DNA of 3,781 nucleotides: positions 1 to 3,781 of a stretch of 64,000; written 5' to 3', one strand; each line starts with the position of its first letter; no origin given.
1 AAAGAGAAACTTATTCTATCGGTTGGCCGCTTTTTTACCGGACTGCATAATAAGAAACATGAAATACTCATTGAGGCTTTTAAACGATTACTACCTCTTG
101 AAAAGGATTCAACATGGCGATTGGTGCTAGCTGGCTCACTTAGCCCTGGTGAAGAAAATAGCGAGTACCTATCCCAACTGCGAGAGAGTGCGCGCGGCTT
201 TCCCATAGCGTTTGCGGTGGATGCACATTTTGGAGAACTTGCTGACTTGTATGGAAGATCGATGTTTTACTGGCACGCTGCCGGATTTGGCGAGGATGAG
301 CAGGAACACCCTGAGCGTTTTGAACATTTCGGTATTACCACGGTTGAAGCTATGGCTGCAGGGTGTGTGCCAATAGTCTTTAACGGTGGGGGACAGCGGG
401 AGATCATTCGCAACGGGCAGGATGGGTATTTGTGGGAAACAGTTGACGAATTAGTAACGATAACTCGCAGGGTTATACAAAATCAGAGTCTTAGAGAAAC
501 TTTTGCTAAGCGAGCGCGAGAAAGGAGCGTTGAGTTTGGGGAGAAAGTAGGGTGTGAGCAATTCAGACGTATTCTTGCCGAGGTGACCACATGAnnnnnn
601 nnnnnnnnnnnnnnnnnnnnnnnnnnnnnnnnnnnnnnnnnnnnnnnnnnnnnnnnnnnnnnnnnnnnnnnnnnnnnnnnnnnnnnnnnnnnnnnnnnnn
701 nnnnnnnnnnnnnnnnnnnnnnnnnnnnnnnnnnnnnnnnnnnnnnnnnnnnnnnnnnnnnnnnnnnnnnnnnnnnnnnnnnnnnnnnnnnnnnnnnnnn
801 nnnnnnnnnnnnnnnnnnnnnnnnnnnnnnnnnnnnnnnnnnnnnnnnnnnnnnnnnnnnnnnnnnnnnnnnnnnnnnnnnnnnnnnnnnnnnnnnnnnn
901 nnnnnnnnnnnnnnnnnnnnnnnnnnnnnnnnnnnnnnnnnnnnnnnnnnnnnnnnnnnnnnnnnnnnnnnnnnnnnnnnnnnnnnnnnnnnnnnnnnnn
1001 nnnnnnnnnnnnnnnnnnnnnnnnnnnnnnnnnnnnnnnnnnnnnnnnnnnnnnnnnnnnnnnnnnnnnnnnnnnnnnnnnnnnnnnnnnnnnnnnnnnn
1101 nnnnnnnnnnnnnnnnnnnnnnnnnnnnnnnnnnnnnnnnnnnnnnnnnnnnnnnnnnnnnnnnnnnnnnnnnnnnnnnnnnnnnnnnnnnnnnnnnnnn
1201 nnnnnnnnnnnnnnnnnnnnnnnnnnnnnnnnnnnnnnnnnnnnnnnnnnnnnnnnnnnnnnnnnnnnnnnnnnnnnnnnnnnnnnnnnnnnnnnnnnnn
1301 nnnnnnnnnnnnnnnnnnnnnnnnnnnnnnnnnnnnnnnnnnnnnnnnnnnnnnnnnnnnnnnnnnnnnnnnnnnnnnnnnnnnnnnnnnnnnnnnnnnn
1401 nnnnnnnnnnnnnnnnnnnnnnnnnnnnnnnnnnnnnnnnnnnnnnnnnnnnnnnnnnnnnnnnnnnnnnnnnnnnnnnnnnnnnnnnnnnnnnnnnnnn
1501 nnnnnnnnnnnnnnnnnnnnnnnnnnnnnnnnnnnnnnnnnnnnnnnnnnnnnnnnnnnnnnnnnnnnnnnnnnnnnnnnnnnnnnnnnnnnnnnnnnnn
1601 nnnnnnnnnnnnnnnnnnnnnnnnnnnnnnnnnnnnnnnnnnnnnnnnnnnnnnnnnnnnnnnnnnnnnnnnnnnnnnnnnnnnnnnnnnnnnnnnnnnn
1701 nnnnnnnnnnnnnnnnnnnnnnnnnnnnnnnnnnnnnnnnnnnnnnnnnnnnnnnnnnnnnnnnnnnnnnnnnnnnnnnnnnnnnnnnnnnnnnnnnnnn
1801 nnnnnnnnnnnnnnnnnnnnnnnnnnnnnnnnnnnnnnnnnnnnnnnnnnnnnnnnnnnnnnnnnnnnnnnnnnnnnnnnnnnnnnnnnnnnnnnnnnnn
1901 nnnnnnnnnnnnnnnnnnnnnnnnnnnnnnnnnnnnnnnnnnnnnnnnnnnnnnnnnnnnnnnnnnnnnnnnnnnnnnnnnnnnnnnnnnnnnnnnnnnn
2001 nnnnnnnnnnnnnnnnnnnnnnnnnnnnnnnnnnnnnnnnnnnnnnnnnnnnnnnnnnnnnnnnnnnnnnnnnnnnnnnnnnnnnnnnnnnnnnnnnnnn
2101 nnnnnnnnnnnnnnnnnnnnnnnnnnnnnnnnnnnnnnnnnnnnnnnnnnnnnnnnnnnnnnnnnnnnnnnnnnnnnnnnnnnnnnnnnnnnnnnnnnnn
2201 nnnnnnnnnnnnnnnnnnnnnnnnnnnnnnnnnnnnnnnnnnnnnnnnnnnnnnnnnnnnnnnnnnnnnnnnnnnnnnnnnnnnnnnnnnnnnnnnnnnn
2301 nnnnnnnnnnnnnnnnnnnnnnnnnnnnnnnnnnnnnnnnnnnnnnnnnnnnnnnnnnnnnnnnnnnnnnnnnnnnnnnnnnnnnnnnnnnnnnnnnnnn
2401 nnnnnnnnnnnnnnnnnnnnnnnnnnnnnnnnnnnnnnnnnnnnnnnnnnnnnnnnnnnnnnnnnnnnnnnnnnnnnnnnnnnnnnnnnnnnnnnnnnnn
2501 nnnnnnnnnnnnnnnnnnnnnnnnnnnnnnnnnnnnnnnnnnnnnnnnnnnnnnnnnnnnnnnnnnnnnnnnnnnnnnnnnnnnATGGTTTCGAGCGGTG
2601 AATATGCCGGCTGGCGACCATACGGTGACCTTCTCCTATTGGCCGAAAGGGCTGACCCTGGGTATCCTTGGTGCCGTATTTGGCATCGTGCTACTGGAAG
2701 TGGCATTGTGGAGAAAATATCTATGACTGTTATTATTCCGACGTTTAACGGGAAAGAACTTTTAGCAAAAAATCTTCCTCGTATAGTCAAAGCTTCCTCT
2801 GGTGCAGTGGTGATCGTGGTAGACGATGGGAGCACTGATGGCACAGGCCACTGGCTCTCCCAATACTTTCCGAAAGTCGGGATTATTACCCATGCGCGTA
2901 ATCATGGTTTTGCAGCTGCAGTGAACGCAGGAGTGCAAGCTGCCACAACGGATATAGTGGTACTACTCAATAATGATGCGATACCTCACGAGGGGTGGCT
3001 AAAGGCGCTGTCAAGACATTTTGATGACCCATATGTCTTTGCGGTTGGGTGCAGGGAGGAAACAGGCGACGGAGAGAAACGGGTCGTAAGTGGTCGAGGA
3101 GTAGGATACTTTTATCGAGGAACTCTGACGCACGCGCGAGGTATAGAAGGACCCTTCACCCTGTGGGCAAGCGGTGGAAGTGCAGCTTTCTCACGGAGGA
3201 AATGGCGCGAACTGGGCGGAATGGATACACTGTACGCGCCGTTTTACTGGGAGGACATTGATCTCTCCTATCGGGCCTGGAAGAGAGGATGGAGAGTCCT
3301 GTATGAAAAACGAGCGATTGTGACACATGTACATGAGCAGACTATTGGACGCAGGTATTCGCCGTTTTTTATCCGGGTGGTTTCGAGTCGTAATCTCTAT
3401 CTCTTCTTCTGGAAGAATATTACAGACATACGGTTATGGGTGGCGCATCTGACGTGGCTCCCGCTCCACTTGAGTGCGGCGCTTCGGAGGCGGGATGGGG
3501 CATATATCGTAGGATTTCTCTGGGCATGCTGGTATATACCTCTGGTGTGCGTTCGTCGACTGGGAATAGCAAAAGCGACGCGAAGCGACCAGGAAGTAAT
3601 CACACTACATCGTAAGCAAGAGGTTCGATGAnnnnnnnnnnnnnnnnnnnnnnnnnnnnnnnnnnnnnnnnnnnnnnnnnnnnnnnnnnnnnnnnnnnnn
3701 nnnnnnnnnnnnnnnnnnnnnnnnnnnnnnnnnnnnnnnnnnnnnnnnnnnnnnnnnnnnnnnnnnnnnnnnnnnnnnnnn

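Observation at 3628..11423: Tandem, translationally coupled array of three PMT_2/ArnT-like paralogs plus a fourth with a degenerate catalytic motif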

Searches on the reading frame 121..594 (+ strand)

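Call 58: search_protein_families(library=pfam, proteins=[window:121-594:+], max_evalue=1)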
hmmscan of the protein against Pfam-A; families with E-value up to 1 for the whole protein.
window:121-594:+ (157 aa): 7 families
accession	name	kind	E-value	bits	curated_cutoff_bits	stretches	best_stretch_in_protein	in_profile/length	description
PF00534.26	Glycos_transf_1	-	1.8e-15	57.4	26.4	1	63-135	98-172/172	Glycosyl transferases group 1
PF13692.12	Glyco_trans_1_4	-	2.6e-08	34.6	27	1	64-121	83-142/142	Glycosyl transferases group 1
PF13524.12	Glyco_trans_1_2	-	5.2e-05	23.7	25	1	39-136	39-129/144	Glycosyl transferase-like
PF01077.27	NIR_SIR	-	0.022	14.7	27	1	87-154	84-152/158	Nitrite and sulphite reductase 4Fe-4S domain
PF03016.20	Exostosin_GT47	-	0.061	13.1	33.4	1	73-88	243-258/293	Exostosin GT47 domain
PF04190.19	GET4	-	0.12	12.6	30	1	106-155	48-98/257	Golgi to ER traffic protein 4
PF22454.1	PQQ_syn_pqqF_N_2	-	0.13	12.8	27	0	17-45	113-141/147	PQQ synthase PqqF, N-terminal lobe domain 2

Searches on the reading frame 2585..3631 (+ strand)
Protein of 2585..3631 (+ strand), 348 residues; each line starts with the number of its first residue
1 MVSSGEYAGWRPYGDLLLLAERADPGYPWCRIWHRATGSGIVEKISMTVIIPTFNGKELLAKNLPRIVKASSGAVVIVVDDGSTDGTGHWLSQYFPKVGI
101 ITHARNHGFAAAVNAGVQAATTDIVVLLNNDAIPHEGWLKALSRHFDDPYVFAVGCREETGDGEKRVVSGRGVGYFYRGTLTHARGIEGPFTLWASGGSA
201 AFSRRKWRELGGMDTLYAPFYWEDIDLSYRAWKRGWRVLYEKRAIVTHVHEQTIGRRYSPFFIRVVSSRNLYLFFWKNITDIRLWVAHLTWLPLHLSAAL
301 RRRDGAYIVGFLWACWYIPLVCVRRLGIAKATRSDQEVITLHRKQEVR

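Call 4: search_protein_families(library=pfam, proteins=[window:2585-3631:+], max_evalue=0.01)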
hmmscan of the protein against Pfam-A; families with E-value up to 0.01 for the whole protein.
window:2585-3631:+ (348 aa): 4 families
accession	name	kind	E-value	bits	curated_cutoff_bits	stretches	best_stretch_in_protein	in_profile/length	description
PF00535.33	Glycos_transf_2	-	1.8e-27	96.7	23.3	1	48-205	1-162/168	Glycosyl transferase family 2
PF13641.12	Glyco_tranf_2_3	-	8.3e-23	82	27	1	47-254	3-217/230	Glycosyltransferase like family 2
PF13632.12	Glyco_trans_2_3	-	3.6e-08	33.9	27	1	124-318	1-188/198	Glycosyl transferase family group 2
PF10111.15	Glyco_tranf_2_2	-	0.00018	21.6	27.3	1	48-132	1-92/276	Glycosyltransferase like family 2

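Call 46: search_protein_families(library=ncbifam, proteins=[window:2585-3631:+], max_evalue=0.001)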
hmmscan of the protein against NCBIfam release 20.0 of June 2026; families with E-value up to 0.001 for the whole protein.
window:2585-3631:+ (348 aa): 17 families
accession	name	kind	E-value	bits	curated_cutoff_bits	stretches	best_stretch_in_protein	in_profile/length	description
TIGR03965.1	mycofact_glyco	equivalog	1.6e-29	103.1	280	2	45-157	74-190/467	mycofactocin biosynthesis glycosyltransferase MftF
NF041875.1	EPS_EpsD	equivalog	3.4e-19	69.4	370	1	48-141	2-99/325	exopolysaccharide biosynthesis glycosyltransferase EpsD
TIGR03937.1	PgaC_IcaA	equivalog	2.4e-16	59.7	422.3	1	45-253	45-255/407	poly-beta-1,6-N-acetyl-D-glucosamine synthase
TIGR04283.1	glyco_like_mftF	equivalog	5.7e-13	49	182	1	48-169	2-119/221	TIGR04283 family arsenosugar biosynthesis glycosyltransferase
NF038302.1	EPS_HpsE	equivalog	7.6e-10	38.2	300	1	46-142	2-107/307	hormogonium polysaccharide biosynthesis glycosyltransferase HpsE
NF007482.0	PRK10073.1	equivalog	1.2e-09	37.6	423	1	45-131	6-95/334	glycosyltransferase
NF047588.1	GlcsyltransPgfSStrep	equivalog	1.8e-07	30.7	500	1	47-167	3-131/308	glycosyltransferase PgfS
TIGR01556.1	rhamnosyltran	subfamily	2.2e-07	30.3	200.55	1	75-248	23-200/281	rhamnosyltransferase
NF041394.1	GtaseAglG_Halo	equivalog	2.5e-07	30.2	440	1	76-156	35-117/304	glucosyl-dolichyl phosphate glucuronosyltransferase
NF038299.1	EPS_HpsN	equivalog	7.6e-07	28.4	425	1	46-155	2-116/317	hormogonium polysaccharide biosynthesis glycosyltransferase HpsN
NF047683.1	TeichurnBiosyTuaG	equivalog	1.2e-06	28.3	400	1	45-133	6-98/252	teichuronic acid biosynthesis protein TuaG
NF007986.1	PRK10714.1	equivalog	2.5e-06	26.7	529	1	47-151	8-120/316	undecaprenyl-phosphate 4-deoxy-4-formamido-L-arabinose transferase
NF050050.1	ProtGlycPglI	equivalog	1.5e-05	24.6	500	1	47-173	4-136/306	GalNAc(5)-diNAcBac-PP-undecaprenol beta-1,3-glucosyltransferase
NF058614.1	PPMAGASynPpgS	equivalog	2.5e-05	23.8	370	1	49-121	4-72/226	polyprenyl-phospho-N-acetylgalactosaminyl synthase PpgS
TIGR04009.1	wcaE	equivalog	0.00023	20.5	369.2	1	76-177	36-140/248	colanic acid biosynthesis glycosyltransferase WcaE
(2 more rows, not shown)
